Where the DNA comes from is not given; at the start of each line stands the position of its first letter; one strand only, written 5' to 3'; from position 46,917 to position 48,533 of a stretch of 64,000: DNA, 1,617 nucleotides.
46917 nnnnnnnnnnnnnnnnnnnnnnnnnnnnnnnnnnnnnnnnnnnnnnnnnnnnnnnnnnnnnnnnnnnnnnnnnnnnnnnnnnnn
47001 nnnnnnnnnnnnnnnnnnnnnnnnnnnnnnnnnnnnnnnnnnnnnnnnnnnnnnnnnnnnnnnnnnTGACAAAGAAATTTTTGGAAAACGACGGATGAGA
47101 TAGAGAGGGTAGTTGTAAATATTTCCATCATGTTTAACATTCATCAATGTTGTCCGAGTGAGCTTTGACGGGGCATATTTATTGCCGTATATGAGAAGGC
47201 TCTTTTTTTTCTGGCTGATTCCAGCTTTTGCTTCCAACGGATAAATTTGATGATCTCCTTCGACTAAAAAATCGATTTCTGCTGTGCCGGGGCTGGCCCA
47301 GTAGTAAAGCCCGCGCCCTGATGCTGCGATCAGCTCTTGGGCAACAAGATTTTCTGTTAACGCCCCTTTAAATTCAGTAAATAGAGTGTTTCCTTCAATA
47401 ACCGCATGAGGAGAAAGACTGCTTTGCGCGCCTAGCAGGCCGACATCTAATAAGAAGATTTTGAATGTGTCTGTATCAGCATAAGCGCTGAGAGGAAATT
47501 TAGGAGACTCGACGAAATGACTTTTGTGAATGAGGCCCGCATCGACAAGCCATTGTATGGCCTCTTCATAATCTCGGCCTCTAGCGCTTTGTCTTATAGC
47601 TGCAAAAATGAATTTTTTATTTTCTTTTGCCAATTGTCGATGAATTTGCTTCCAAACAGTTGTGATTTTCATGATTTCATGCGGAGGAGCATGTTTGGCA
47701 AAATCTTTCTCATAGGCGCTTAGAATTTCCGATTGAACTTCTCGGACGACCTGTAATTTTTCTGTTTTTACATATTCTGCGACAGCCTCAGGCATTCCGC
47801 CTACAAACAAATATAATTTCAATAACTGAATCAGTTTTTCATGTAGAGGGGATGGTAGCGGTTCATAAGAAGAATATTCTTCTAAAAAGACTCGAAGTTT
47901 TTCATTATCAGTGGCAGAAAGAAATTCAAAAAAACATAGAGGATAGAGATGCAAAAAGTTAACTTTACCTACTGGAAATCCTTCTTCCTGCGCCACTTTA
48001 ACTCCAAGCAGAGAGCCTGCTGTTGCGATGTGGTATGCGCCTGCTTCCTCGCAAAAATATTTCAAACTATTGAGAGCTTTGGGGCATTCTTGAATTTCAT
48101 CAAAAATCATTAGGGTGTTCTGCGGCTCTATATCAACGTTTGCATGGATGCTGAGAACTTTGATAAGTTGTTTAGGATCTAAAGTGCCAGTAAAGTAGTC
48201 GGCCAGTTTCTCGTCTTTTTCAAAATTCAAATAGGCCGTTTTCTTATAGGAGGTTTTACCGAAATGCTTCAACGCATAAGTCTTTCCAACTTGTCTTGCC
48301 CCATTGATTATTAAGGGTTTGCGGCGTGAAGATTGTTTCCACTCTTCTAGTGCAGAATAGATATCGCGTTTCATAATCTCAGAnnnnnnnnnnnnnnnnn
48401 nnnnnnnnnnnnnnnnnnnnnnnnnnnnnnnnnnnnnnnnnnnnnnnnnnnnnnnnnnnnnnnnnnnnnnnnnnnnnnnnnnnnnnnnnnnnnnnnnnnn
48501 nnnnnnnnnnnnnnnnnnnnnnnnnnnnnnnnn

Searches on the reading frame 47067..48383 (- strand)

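Call 56: search_protein_families(library=pfam, proteins=[window:47067-48383:-], max_evalue=0.001)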
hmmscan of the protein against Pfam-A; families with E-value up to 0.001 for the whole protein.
window:47067-48383:- (439 aa): 2 families
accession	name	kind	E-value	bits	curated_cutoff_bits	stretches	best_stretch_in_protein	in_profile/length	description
PF13635.12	DUF4143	-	2e-33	115.8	28.1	1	225-388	1-160/160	Domain of unknown function (DUF4143)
PF13173.12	AAA_14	-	3.5e-25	88.9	27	1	21-155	2-129/129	AAA domain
